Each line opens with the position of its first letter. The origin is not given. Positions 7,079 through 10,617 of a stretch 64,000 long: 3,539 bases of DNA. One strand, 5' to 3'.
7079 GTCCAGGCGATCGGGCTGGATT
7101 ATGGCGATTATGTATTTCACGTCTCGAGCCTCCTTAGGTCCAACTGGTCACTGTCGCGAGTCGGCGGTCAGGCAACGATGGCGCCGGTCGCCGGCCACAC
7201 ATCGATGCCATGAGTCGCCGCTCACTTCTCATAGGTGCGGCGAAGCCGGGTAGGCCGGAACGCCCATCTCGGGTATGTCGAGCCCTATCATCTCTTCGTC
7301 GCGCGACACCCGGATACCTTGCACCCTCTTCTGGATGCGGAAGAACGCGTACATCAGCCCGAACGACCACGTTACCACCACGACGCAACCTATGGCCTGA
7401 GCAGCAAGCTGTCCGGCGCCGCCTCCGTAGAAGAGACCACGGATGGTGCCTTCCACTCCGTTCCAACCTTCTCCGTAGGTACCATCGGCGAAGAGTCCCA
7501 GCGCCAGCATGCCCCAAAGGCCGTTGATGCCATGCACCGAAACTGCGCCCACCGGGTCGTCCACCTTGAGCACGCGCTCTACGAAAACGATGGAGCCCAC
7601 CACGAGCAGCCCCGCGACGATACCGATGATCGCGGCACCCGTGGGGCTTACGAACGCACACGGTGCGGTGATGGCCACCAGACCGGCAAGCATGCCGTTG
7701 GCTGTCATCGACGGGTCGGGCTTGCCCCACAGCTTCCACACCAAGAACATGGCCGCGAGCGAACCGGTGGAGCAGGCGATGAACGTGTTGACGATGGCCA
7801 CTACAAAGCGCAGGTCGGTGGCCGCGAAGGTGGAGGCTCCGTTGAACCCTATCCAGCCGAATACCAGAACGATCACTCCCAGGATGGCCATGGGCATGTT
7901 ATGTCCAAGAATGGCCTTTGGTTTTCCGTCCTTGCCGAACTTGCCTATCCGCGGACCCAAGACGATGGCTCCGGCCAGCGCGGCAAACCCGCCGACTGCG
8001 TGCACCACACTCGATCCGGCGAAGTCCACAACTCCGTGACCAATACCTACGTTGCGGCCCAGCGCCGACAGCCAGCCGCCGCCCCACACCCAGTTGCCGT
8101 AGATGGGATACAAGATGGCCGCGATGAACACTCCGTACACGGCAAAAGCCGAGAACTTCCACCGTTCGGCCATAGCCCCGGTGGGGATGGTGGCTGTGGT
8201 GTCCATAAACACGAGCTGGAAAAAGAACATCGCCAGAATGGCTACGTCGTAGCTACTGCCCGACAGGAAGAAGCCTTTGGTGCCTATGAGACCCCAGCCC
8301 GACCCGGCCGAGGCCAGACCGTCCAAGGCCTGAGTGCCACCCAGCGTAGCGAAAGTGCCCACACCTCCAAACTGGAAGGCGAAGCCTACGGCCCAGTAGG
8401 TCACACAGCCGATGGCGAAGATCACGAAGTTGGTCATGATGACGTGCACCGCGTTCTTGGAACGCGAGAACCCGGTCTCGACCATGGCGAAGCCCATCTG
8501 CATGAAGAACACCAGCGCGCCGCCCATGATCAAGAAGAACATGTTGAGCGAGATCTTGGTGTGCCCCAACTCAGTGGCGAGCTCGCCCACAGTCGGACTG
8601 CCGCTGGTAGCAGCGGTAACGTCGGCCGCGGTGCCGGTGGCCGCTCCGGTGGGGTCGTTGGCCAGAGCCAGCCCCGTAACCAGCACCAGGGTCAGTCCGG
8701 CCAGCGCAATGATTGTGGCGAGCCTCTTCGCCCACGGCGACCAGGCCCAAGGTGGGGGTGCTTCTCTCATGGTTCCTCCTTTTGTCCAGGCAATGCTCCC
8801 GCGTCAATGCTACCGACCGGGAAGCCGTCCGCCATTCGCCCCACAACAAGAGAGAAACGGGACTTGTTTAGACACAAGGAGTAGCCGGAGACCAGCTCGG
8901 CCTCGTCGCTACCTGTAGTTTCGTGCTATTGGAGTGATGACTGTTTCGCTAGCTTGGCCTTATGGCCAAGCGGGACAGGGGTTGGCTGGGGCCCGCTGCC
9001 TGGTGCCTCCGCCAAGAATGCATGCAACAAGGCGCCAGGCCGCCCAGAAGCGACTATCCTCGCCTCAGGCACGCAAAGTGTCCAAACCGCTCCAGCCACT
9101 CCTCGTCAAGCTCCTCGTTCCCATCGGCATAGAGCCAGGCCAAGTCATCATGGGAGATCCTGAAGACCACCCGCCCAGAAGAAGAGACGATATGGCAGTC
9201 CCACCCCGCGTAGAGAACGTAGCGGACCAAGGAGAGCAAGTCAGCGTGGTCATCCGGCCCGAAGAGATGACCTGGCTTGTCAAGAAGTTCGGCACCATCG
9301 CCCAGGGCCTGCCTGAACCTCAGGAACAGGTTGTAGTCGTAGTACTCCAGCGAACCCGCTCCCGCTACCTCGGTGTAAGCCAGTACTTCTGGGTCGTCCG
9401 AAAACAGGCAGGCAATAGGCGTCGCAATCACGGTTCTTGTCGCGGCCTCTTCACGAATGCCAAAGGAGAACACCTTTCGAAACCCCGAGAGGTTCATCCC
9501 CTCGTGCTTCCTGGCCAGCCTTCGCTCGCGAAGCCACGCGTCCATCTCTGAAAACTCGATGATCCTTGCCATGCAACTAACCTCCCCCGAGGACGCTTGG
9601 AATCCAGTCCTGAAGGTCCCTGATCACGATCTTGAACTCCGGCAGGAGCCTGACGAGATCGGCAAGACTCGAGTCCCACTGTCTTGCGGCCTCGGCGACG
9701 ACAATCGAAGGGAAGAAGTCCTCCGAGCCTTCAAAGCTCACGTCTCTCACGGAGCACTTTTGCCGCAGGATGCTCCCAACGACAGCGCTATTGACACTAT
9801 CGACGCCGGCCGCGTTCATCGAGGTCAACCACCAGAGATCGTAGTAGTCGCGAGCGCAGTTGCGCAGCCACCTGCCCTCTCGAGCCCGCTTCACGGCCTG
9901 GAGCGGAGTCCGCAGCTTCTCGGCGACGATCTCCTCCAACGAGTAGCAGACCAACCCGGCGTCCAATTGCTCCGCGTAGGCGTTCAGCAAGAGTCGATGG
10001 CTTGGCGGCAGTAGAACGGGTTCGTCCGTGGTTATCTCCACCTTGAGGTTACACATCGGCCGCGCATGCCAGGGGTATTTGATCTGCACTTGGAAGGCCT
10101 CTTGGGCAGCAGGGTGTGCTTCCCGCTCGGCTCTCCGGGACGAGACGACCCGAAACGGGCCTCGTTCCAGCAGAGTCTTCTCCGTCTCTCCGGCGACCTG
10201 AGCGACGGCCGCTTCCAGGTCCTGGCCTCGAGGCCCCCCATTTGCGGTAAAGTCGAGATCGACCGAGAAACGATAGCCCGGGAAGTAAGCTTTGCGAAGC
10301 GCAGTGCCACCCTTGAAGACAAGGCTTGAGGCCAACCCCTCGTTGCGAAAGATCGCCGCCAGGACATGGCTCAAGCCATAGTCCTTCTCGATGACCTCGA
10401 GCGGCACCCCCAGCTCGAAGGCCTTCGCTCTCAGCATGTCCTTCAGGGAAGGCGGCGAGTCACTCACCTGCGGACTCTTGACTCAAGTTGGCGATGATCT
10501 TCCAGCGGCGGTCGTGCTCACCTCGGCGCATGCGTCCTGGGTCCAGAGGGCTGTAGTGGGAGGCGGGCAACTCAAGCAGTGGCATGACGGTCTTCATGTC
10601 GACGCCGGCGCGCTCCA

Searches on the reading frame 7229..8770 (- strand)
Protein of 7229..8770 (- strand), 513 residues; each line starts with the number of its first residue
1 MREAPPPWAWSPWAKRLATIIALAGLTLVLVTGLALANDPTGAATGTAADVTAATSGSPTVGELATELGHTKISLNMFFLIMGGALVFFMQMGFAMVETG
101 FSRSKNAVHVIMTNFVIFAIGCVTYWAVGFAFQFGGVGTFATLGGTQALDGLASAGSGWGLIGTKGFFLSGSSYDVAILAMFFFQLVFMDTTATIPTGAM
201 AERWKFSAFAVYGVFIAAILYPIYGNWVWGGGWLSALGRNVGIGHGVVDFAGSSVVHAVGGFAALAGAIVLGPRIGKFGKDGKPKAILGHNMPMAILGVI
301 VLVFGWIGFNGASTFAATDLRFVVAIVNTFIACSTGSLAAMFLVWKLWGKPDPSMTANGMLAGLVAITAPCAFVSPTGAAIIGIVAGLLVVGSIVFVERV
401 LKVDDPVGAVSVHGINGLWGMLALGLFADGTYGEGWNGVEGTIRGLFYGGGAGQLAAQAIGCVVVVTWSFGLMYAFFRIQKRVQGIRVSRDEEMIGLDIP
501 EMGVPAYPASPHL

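Call 50: search_protein_families(library=pfam, proteins=[window:7229-8770:-], max_evalue=0.0001)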
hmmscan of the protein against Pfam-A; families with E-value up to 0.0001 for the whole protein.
window:7229-8770:- (513 aa): 1 family
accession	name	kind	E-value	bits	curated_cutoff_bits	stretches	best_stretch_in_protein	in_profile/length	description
PF00909.26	Ammonium_transp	-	5.7e-111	371.5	23.2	1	79-507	2-399/399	Ammonium Transporter Family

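Call 73: find_homologous_proteins(query=window:7229-8770:-, max_evalue=1e-40)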
Query window:7229-8770:- (513 aa): 8000 proteins with E <= 1e-40 among 8000 candidates; the best 120 are listed.
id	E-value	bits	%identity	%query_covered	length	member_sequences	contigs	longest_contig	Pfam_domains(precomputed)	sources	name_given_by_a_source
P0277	0.0e+0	1041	92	100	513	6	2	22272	PF00909.27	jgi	jgi:Amt family ammonium transporter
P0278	7.3e-294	994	87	100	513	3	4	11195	PF00909.27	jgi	jgi:Amt family ammonium transporter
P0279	4.9e-290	981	86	100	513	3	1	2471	PF00909.27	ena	-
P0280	1.6e-285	966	84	100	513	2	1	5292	PF00909.27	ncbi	-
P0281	9.0e-285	964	85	99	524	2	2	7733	PF00909.27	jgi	jgi:Amt family ammonium transporter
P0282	3.2e-282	955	83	100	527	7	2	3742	PF00909.27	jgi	jgi:Amt family ammonium transporter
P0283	9.8e-281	950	84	99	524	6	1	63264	PF00909.27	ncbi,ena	-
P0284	1.1e-280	950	84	100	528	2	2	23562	PF00909.27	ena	-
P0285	1.3e-279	947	84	99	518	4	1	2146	PF00909.27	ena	-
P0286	3.9e-278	942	82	99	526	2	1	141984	PF00909.27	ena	-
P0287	6.9e-278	941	82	99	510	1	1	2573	PF00909.27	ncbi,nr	ncbi:MAG: ammonium transporter [Thermoleophilia bacterium]|nr:ammonium transporter [Thermoleophilia 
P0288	9.4e-277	937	84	99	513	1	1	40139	PF00909.27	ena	-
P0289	1.7e-275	933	83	99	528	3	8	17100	PF00909.27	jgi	jgi:Amt family ammonium transporter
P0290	1.2e-274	930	82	100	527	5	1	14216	PF00909.27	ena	-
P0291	9.4e-274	927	83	99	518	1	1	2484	PF00909.27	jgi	jgi:ammonium transporter, Amt family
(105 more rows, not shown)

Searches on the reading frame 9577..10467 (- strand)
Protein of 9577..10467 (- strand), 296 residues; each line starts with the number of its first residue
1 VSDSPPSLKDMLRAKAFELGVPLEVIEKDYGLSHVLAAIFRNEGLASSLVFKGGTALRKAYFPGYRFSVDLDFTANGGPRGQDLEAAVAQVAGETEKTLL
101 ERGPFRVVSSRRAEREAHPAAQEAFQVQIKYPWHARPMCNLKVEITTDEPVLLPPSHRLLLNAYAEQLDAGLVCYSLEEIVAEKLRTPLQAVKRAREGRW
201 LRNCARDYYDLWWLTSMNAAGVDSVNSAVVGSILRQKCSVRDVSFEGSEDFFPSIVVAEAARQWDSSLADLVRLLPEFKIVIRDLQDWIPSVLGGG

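Call 50: search_protein_families(library=pfam, proteins=[window:9577-10467:-], max_evalue=0.0001)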
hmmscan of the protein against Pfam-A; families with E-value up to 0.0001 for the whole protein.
window:9577-10467:- (296 aa): 1 family
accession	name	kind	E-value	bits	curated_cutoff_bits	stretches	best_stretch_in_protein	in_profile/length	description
PF08843.17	AbiEii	-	8.3e-35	121.3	22.5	1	35-277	2-229/238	Nucleotidyl transferase AbiEii toxin, Type IV TA system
